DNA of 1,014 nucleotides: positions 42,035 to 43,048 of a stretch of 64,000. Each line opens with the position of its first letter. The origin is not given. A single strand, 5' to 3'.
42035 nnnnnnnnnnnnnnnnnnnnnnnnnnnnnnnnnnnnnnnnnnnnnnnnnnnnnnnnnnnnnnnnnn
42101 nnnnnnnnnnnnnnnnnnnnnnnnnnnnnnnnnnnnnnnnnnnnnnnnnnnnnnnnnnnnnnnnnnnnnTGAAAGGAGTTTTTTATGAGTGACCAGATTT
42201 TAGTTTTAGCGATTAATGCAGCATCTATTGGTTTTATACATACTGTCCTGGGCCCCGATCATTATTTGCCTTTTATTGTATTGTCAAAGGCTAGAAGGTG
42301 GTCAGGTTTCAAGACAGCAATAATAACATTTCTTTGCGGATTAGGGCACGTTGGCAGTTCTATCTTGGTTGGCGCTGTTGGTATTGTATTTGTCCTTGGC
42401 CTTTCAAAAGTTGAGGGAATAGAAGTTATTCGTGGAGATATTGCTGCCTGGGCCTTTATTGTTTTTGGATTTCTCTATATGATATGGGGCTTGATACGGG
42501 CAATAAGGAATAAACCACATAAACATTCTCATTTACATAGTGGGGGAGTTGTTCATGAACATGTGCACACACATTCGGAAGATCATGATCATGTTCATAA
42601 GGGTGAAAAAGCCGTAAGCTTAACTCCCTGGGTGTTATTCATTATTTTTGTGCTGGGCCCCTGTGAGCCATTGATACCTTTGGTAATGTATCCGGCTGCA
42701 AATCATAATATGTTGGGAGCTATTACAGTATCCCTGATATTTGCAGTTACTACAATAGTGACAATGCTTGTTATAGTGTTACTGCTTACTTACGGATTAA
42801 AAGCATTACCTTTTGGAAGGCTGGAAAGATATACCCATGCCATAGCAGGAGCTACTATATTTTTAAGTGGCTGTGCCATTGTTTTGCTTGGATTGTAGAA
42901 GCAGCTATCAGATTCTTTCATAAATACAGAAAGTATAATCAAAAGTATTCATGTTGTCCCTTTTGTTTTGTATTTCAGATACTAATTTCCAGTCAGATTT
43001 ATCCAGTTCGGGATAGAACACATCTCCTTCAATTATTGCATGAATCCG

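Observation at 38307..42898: NikR-headed four-gene cluster: candidate undescribed outer-to-inner-membrane nickel acquisition pathway in Bacteroidota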

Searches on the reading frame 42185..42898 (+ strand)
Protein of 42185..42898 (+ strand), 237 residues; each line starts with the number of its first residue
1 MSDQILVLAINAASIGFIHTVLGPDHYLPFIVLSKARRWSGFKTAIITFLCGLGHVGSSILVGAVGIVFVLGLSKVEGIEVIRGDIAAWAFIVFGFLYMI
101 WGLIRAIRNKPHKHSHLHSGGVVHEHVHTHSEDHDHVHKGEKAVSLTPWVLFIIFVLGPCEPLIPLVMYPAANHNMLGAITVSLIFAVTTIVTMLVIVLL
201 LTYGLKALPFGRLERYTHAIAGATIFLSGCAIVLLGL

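Call 3: search_protein_families(library=pfam, proteins=[window:42185-42898:+], max_evalue=0.01)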
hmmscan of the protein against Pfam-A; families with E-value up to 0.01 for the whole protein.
window:42185-42898:+ (237 aa): 1 family
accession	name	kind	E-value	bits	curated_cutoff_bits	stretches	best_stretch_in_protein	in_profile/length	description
PF13386.12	DsbD_2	-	9.9e-07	29.3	24.9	1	44-227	31-195/199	Cytochrome C biogenesis protein transmembrane region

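Call 4: search_protein_families(library=ncbifam, proteins=[window:42185-42898:+], max_evalue=0.01)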
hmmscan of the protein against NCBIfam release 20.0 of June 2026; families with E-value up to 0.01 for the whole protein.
window:42185-42898:+ (237 aa): 1 family
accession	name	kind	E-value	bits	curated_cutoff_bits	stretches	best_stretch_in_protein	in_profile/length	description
TIGR00949.1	2A76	subfamily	0.0058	16.4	183.95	0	172-230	125-183/185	homoserine/threonine efflux transporter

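Call 33: find_homologous_proteins(query=window:42185-42898:+)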
Query window:42185-42898:+ (237 aa): 7979 proteins with E <= 0.001 among 8000 candidates; the best 120 are listed.
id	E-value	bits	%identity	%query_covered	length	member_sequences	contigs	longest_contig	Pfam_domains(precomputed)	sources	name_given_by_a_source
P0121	3.0e-141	487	93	100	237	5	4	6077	PF13386.13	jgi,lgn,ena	-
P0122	3.1e-137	474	88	100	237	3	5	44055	PF13386.13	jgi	jgi:nickel/cobalt exporter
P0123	3.4e-137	474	87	100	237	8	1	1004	PF13386.13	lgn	-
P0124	7.8e-136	469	88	100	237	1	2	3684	PF13386.13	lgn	-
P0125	3.7e-133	460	86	100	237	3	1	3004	-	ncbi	-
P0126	1.9e-130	451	84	100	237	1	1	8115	PF13386.13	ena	-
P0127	6.4e-130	450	84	100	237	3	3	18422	PF13386.13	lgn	-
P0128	4.5e-129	447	84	100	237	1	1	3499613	-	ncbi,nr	ncbi:MAG: sulfite exporter TauE/SafE family protein [Bacteroidales bacterium]|nr:MAG: sulfite export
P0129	2.0e-126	438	80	100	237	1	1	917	PF13386.13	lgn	-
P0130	7.9e-119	413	76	100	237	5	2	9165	PF13386.13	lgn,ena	-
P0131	1.3e-118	413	75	100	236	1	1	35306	PF13386.13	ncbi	-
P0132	1.4e-118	413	75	100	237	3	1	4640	PF13386.13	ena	-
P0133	2.1e-118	412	76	100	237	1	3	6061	PF13386.13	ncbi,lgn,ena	-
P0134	2.6e-118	412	76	100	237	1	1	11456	PF13386.13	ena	-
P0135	4.2e-118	411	76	100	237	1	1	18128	PF13386.13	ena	-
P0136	1.1e-115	403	71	100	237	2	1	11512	PF13386.13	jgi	jgi:nickel/cobalt exporter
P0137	3.6e-114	398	74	100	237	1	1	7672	PF13386.13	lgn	-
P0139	2.3e-102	359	67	100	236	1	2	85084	PF13386.13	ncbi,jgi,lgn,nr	ncbi:MAG: sulfite exporter TauE/SafE family protein [Bacteroidales bacterium]|nr:sulfite exporter Ta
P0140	1.4e-99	350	65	100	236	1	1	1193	PF13386.13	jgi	jgi:nickel/cobalt exporter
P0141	5.8e-99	348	65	99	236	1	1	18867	PF13386.13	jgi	jgi:sulfite exporter TauE/SafE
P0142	8.8e-99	348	63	100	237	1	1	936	PF13386.13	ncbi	-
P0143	1.4e-98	347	65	100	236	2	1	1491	PF13386.13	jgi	jgi:nickel/cobalt exporter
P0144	2.0e-98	347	64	100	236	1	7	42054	PF13386.13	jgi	jgi:nickel/cobalt exporter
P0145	2.1e-98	347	64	100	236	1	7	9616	PF13386.13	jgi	jgi:nickel/cobalt exporter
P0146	3.6e-98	346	66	100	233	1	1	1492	PF13386.13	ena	-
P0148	5.3e-98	345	66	100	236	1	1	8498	PF13386.13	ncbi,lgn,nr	ncbi:MAG: sulfite exporter TauE/SafE family protein [Bacteroidales bacterium]|nr:sulfite exporter Ta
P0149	6.1e-98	345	65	100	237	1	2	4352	PF13386.13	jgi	-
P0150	7.7e-98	345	64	100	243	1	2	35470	PF13386.13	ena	-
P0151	1.9e-97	343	64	100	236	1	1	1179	PF13386.13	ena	-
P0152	2.0e-97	343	64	100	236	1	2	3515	PF13386.13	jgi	jgi:nickel/cobalt exporter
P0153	2.6e-97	343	64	100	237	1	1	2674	PF13386.13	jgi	jgi:nickel/cobalt exporter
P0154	2.8e-97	343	65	100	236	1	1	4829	PF13386.13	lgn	-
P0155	2.9e-97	343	65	100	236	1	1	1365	PF13386.13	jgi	-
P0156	3.5e-97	343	63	100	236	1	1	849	PF13386.13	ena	-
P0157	5.1e-97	342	63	100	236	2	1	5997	PF13386.13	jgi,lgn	jgi:ABC-type nickel/cobalt efflux system permease component RcnA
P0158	6.2e-97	342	63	100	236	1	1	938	PF13386.13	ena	-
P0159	7.3e-97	341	64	100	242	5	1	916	PF13386.13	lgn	-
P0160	7.9e-97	341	64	100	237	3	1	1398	PF13386.13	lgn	-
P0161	9.3e-97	341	64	100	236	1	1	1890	PF13386.13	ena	-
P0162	9.8e-97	341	65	100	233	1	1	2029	PF13386.13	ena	-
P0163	1.0e-96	341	64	100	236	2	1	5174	PF13386.13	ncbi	-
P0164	1.0e-96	341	64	100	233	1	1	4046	PF13386.13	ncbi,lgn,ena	-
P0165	1.0e-96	341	65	100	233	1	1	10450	PF13386.13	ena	-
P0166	1.1e-96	341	64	100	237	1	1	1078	PF13386.13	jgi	-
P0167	1.3e-96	341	64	100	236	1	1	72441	PF13386.13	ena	-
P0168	1.3e-96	341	64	100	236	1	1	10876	PF13386.13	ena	-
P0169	1.5e-96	340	62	100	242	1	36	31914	PF13386.13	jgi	jgi:nickel/cobalt exporter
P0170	1.6e-96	340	64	100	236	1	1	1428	PF13386.13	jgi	jgi:ABC-type nickel/cobalt efflux system permease component RcnA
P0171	1.9e-96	340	63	100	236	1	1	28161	PF13386.13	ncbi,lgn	-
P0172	2.0e-96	340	64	100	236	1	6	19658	PF13386.13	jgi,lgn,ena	jgi:ABC-type nickel/cobalt efflux system permease component RcnA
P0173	2.3e-96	340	62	100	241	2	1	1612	PF13386.13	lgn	-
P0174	2.5e-96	340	65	100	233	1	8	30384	PF13386.13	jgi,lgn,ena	-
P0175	2.7e-96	340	65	100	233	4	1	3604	PF13386.13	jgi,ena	jgi:sulfite exporter TauE/SafE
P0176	3.2e-96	339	64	100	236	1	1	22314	PF13386.13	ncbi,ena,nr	ncbi:MAG: hypothetical protein H6Q21_348 [Bacteroidetes bacterium]|nr:hypothetical protein [Bacteroi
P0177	3.3e-96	339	66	100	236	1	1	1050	PF13386.13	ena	-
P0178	3.6e-96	339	64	100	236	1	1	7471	PF13386.13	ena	-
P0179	3.8e-96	339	65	100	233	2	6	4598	PF13386.13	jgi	-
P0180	4.2e-96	339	63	100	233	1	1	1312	PF13386.13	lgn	-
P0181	4.3e-96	339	63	100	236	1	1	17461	PF13386.13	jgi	jgi:nickel/cobalt transporter (NicO) family protein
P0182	4.6e-96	339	64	100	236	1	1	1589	PF13386.13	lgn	-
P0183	5.6e-96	339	64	100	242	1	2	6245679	-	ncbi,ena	-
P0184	5.9e-96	339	64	100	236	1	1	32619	PF13386.13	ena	-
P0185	6.3e-96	338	64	100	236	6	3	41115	PF13386.13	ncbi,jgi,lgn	-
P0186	8.2e-96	338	-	-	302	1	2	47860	PF13386.13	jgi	jgi:hypothetical protein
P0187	8.7e-96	338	63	100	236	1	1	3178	PF13386.13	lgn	-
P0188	9.9e-96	338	63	100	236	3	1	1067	PF13386.13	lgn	-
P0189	1.0e-95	338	63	100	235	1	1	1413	PF13386.13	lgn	-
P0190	1.4e-95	337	62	100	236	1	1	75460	PF13386.13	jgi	jgi:nickel/cobalt exporter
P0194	2.0e-95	337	62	100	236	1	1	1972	PF13386.13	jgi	jgi:nickel/cobalt transporter (NicO) family protein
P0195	2.3e-95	337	62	100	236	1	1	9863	PF13386.13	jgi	jgi:nickel/cobalt exporter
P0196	3.6e-95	336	63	100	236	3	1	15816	PF13386.13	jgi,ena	-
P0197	5.9e-95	335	63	100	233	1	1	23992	PF13386.13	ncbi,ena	-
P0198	6.0e-95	335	60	100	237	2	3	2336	PF13386.13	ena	-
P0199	1.1e-94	334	62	100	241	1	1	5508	PF13386.13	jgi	jgi:nickel/cobalt transporter (NicO) family protein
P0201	1.7e-94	334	62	100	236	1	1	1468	PF13386.13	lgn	-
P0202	1.9e-94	334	62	100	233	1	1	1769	PF13386.13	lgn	-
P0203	3.0e-94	333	62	100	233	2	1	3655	PF13386.13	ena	-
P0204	3.2e-94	333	62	100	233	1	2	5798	PF13386.13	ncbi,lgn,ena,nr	ncbi:MAG: sulfite exporter TauE/SafE family protein [Bacteroidales bacterium]|nr:sulfite exporter Ta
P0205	3.2e-94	333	63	100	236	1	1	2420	PF13386.13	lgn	-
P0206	3.3e-94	333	65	100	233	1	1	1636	PF13386.13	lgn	-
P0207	3.4e-94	333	63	100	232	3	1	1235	PF13386.13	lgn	-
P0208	3.8e-94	333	63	100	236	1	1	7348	PF13386.13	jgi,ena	-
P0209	4.1e-94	332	58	99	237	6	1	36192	PF13386.13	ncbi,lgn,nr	ncbi:MAG: sulfite exporter TauE/SafE family protein [Acidobacteria bacterium]|nr:sulfite exporter Ta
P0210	5.6e-94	332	64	100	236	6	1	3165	PF13386.13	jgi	-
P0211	5.8e-94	332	59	100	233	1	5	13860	PF13386.13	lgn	-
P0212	6.4e-94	332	62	100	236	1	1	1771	PF13386.13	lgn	-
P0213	7.2e-94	332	64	100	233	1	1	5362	PF13386.13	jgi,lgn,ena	jgi:ABC-type nickel/cobalt efflux system permease component RcnA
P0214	7.6e-94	332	63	100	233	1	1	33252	PF13386.13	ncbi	-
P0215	8.0e-94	332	64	100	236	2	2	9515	PF13386.13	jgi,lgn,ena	-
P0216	8.3e-94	331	67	93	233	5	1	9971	PF13386.13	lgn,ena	-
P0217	8.5e-94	331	62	100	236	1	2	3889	PF13386.13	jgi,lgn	jgi:nickel/cobalt transporter (NicO) family protein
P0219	1.1e-93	331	61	100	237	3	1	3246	PF13386.13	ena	-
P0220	1.1e-93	331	62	100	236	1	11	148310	PF13386.13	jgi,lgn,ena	-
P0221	1.2e-93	331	62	100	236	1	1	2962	PF13386.13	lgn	-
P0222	1.2e-93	331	63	100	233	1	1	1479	PF13386.13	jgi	jgi:nickel/cobalt exporter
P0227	3.7e-93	329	62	100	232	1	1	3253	PF13386.13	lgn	-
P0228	3.9e-93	329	60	100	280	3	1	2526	PF13386.13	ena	-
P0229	4.8e-93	329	61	100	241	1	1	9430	PF13386.13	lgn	-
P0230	5.4e-93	329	59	99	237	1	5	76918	PF13386.13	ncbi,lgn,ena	-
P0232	6.4e-93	329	59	100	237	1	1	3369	PF13386.13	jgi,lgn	-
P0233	6.6e-93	329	64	100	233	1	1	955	PF13386.13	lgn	-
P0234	6.6e-93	329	61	100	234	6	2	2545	PF13386.13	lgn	-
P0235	6.7e-93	329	61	100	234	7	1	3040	PF13386.13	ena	-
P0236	1.0e-92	328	61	100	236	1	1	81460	PF13386.13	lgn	-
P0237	1.1e-92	328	62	100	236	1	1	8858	PF13386.13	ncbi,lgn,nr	ncbi:MAG: sulfite exporter TauE/SafE family protein [Bacteroidales bacterium]|nr:sulfite exporter Ta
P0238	1.1e-92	328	62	100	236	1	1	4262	PF13386.13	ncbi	-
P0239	1.2e-92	328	54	100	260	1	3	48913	PF13386.13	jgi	jgi:nickel/cobalt exporter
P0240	1.3e-92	328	62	99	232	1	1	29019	PF13386.13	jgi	jgi:sulfite exporter TauE/SafE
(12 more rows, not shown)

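Call 49: find_encoding_contigs(protein=P0183, flank=6000, max_places=1)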
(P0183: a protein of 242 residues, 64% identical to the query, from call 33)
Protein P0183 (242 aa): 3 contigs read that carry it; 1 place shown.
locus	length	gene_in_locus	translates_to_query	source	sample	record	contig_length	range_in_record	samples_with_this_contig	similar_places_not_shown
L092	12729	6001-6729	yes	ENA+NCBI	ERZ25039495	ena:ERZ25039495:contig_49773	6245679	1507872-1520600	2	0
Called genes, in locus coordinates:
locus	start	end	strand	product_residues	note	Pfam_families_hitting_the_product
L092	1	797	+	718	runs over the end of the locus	PF10459:Peptidase_S46, PF13365:Trypsin_2 (faint)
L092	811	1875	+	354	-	PF23023:Anti-Pycsar_Apyc1 (weak), PF12706:Lactamase_B_2 (weak)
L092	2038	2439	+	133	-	PF08753:NikR_C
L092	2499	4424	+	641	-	PF07715:Plug, PF00593:TonB_dep_Rec_b-barrel, PF14905:OMP_b-brl_3 (weak)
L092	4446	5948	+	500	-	PF01156:IU_nuc_hydro, PF02663:FmdE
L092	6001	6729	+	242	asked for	-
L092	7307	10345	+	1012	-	PF00005:ABC_tran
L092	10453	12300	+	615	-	PF00474:SSF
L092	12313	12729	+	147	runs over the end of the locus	PF03479:PCC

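Call 50: find_encoding_contigs(protein=P0220, flank=6000, max_places=1)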
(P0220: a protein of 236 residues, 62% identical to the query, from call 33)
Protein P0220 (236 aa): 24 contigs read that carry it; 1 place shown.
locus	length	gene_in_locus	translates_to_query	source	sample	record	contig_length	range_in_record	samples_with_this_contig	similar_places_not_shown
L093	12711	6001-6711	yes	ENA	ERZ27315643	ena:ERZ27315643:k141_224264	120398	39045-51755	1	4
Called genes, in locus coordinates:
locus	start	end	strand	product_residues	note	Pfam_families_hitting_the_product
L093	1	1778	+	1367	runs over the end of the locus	PF05735:TSP_C, PF18911:PKD_4, PF13573:SprB, PF00801:PKD (weak), PF18911:PKD_4, PF13585:CHU_C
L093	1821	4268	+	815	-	-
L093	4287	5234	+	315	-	PF11751:PorP_SprF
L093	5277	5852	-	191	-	PF02629:CoA_binding, PF01408:GFO_IDH_MocA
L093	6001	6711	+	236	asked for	PF13386:DsbD_2 (weak)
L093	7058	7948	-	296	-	PF02492:cobW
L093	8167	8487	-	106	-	PF01155:HypA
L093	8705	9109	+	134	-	-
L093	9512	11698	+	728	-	-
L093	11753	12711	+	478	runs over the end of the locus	PF01030:Recep_L_domain (faint), PF23952:LRR_EndoS (faint), PF18962:Por_Secre_tail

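Call 51: find_encoding_contigs(protein=P0209, flank=6000, max_places=1)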
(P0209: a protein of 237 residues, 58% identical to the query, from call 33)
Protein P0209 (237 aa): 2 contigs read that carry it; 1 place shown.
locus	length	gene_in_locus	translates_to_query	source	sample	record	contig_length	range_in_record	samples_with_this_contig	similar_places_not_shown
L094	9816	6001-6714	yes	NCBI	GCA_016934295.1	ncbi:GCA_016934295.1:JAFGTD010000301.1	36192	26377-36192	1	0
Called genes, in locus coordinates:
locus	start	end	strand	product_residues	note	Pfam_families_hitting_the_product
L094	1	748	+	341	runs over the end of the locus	PF01734:Patatin (faint)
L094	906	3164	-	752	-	PF09371:Tex_N, PF22706:Tex_central_region, PF16921:Tex_YqgF, PF14639:YqgF, PF12836:HHH_3, PF17674:HHH_9, PF00575:S1, PF23459:S1_RRP5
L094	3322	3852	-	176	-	PF00293:NUDIX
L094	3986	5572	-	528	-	PF00083:Sugar_tr, PF06609:TRI12, PF07690:MFS_1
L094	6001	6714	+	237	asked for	PF13386:DsbD_2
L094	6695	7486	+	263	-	PF13489:Methyltransf_23 (weak), PF08241:Methyltransf_11 (weak)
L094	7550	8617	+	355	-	PF00494:SQS_PSY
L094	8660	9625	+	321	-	PF00535:Glycos_transf_2, PF13641:Glyco_tranf_2_3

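Call 62: search_solved_structures(query=window:42185-42898:+, max_evalue=10, show_alignments=2)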
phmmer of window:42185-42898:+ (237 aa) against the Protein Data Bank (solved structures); distinct sequences matched with E-value up to 10: 1.
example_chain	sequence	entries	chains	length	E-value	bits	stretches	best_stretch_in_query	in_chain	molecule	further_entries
6clw_A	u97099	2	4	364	7.6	9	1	112-159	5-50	O-methyltransferase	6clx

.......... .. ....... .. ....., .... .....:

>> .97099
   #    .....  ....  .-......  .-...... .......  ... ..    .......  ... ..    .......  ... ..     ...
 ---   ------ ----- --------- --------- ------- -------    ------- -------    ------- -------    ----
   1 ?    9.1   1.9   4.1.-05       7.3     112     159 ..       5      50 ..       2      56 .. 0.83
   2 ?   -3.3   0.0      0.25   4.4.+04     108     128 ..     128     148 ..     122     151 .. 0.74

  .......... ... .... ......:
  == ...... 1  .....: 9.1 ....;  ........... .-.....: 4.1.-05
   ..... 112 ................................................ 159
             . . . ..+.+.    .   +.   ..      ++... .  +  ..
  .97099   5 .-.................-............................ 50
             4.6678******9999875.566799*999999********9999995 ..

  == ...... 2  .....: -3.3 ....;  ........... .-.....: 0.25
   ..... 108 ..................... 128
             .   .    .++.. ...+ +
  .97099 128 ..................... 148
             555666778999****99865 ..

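Call 64: search_dna_similar(query=window:42185-42898:+, collection=plasmids, mode=protein, max_evalue=0.001, max_rows=25)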
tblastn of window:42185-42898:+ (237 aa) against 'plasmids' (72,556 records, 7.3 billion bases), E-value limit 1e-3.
Records with a match: 2; places in all: 2; records where one place covers at least 80% of the query: 0.
Best place of each record, by identity: <60% 2.
By first word of the organism name: Fibrella 1; Runella 1.
By predicted mobility (MOB-suite, as given by PLSDB): non-mobilizable 1; conjugative 1.
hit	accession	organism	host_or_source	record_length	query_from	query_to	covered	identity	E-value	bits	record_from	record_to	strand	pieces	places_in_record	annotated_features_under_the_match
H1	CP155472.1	Fibrella sp. ES10-3-2-2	single cell,soil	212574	10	122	48%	27.4%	5e-4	48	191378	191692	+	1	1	hypothetical protein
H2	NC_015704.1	Runella slithyformis DSM 19594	fresh water lake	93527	24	133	46%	27.3%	7e-4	48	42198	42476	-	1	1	hypothetical protein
